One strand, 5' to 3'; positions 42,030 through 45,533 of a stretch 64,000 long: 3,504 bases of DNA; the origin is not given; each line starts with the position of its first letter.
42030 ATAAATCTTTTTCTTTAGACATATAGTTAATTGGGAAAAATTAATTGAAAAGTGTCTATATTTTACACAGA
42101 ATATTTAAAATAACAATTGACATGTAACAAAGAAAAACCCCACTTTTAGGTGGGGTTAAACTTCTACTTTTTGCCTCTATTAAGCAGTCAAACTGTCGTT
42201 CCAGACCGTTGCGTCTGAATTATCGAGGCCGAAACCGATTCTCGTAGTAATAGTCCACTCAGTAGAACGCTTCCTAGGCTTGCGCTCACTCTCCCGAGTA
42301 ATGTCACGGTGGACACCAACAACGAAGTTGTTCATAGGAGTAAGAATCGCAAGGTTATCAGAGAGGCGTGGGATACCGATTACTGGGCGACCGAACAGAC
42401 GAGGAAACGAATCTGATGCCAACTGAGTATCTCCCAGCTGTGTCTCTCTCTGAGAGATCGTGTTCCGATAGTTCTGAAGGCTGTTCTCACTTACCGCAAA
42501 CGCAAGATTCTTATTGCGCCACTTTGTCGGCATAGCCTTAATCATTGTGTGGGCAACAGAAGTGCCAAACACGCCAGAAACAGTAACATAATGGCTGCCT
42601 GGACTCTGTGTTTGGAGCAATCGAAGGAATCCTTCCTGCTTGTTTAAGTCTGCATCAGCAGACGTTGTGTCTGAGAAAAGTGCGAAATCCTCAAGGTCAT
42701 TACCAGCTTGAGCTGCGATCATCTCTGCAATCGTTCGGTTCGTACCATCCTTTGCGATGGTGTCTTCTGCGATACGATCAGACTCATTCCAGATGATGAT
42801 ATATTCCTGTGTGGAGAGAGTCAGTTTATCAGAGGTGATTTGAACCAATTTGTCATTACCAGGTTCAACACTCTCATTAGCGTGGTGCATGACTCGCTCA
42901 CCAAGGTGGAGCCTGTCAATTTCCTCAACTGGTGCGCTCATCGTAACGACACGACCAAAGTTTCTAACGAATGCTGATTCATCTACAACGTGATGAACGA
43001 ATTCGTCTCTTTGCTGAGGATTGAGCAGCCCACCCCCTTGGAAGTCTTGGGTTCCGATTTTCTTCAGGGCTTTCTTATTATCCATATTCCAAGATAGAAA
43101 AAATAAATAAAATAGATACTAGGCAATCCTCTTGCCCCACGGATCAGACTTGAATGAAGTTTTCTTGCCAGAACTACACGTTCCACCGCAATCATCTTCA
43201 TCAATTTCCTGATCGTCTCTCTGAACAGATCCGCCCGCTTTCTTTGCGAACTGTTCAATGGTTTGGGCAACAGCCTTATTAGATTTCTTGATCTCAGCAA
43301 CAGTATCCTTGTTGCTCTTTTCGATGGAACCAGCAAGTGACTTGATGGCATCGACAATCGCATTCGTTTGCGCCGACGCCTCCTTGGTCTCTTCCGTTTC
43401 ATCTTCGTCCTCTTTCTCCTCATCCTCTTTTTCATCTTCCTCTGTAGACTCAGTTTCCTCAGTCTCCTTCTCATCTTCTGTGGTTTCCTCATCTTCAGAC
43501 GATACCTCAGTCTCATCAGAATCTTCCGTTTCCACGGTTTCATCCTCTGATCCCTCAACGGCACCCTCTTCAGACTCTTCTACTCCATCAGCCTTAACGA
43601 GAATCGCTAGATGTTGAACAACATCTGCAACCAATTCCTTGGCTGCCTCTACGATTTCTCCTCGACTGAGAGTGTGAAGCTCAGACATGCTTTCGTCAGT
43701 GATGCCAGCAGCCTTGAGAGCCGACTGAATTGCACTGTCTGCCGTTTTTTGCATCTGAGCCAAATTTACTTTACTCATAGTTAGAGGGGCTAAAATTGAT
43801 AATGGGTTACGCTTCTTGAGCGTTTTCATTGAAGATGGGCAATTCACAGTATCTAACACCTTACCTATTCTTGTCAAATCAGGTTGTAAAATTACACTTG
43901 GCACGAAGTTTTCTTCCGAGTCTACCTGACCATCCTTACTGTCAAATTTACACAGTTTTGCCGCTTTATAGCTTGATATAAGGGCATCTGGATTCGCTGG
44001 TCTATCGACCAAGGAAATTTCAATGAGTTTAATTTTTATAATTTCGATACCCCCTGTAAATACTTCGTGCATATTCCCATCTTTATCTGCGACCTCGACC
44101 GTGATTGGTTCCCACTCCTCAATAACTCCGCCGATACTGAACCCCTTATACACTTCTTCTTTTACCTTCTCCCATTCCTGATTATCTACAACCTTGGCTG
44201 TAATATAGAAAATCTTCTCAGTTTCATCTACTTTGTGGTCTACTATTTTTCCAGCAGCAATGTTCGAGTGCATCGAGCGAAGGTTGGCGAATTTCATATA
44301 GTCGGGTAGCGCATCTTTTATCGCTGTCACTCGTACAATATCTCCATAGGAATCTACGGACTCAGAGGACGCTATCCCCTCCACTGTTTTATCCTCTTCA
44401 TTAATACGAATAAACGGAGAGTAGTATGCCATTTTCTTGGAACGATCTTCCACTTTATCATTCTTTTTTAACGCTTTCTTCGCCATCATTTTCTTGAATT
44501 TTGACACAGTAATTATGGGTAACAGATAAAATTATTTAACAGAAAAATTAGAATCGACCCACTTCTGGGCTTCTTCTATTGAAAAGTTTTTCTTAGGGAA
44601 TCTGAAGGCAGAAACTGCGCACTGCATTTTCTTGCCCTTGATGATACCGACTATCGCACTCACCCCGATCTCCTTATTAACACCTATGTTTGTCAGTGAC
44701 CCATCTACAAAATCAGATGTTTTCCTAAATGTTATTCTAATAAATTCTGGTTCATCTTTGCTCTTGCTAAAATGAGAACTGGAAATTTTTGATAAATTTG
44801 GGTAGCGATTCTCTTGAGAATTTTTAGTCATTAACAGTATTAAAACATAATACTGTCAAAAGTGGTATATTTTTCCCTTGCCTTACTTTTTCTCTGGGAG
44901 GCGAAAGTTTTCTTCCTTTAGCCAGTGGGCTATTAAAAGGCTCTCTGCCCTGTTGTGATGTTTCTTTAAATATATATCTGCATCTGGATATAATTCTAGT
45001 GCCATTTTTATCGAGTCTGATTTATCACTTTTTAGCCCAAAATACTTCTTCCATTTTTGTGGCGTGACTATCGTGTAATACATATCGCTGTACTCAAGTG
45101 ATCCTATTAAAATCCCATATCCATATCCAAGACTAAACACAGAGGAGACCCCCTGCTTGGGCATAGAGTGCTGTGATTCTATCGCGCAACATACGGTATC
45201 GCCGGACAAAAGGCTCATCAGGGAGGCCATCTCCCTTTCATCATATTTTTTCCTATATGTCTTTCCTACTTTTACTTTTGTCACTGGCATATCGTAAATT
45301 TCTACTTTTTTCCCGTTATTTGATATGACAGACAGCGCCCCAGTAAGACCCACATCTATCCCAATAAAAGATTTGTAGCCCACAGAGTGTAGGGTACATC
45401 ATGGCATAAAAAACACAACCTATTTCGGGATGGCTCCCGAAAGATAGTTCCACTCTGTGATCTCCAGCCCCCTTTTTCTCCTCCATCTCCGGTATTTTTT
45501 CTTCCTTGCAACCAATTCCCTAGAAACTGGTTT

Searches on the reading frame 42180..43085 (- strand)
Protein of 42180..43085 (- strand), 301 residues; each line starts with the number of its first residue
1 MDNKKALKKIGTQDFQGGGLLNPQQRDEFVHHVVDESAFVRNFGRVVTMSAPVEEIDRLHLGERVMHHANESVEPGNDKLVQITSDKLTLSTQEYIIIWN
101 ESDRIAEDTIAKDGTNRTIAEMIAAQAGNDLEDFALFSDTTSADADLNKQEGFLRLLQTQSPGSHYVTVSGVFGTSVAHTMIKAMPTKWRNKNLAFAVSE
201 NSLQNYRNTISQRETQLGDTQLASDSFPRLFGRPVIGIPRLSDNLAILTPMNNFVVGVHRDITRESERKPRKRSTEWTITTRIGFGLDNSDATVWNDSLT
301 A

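Call 9: search_protein_families(library=phrogs, proteins=[window:42180-43085:-], max_evalue=0.001)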
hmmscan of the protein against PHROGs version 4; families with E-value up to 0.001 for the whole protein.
window:42180-43085:- (301 aa): 1 family
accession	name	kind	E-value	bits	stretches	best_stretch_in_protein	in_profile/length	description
phrog_1623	-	head and packaging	4.7e-62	211.1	1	1-295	3-299/305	virion structural protein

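Call 109: find_related_loci(query=window:42180-43085:-, collection=viral_contigs, flank=3000)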
Query window:42180-43085:- (301 aa) in viral_contigs; peptide patterns used: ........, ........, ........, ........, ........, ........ (x = any residue, [..] = any of these).
8 stretches matched a pattern; 2 encode a relative of the query (tblastn E <= 1e-3); 2 distinct loci.
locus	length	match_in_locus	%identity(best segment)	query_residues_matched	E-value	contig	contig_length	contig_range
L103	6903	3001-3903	74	4-301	1e-152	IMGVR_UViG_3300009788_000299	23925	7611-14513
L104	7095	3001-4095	27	19-294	5e-16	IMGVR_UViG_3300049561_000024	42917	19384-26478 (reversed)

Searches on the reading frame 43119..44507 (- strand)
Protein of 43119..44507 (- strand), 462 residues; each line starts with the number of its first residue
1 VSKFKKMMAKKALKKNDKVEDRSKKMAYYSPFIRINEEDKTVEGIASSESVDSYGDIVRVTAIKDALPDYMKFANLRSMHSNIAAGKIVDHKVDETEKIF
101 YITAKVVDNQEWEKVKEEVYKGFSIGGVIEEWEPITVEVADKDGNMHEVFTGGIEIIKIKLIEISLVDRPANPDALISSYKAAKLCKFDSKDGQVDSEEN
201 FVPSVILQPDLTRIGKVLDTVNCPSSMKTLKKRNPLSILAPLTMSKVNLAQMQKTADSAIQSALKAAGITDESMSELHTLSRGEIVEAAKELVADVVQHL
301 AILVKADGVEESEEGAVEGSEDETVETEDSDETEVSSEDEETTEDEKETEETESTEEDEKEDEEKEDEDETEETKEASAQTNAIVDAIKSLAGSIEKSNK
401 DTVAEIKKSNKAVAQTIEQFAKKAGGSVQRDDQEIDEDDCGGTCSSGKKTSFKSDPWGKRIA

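Call 9: search_protein_families(library=phrogs, proteins=[window:43119-44507:-], max_evalue=0.001)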
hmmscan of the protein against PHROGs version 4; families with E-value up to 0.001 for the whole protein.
window:43119-44507:- (462 aa): 7 families
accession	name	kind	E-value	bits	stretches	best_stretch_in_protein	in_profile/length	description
phrog_21715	-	unknown function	6.7e-33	115.5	1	41-187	20-149/381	-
phrog_9427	-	head and packaging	5.6e-16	59.7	1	31-183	20-172/453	head maturation protease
phrog_80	-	head and packaging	1.1e-13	52.3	1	7-398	191-529/607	head maturation protease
phrog_617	-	head and packaging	1.4e-07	31.8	1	34-410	20-307/626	major head protein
phrog_34096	-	head and packaging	5.3e-05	23.2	1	26-185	120-281/412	head maturation protease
phrog_23555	-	head and packaging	6.4e-05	22.5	1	30-95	167-233/637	head maturation protease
phrog_1133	-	unknown function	0.00068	20.3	1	306-430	81-206/321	-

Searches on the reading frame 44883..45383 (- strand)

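Call 9: search_protein_families(library=phrogs, proteins=[window:44883-45383:-], max_evalue=0.001)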
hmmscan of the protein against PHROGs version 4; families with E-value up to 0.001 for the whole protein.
window:44883-45383:- (166 aa): 2 families
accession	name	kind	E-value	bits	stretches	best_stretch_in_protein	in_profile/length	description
phrog_1770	-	DNA, RNA and nucleotide metabolism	3.6e-32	112.5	1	4-159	4-151/158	Holliday junction resolvase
phrog_159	-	DNA, RNA and nucleotide metabolism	3.7e-08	33.7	1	6-160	90-251/330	RuvC-like Holliday junction resolvase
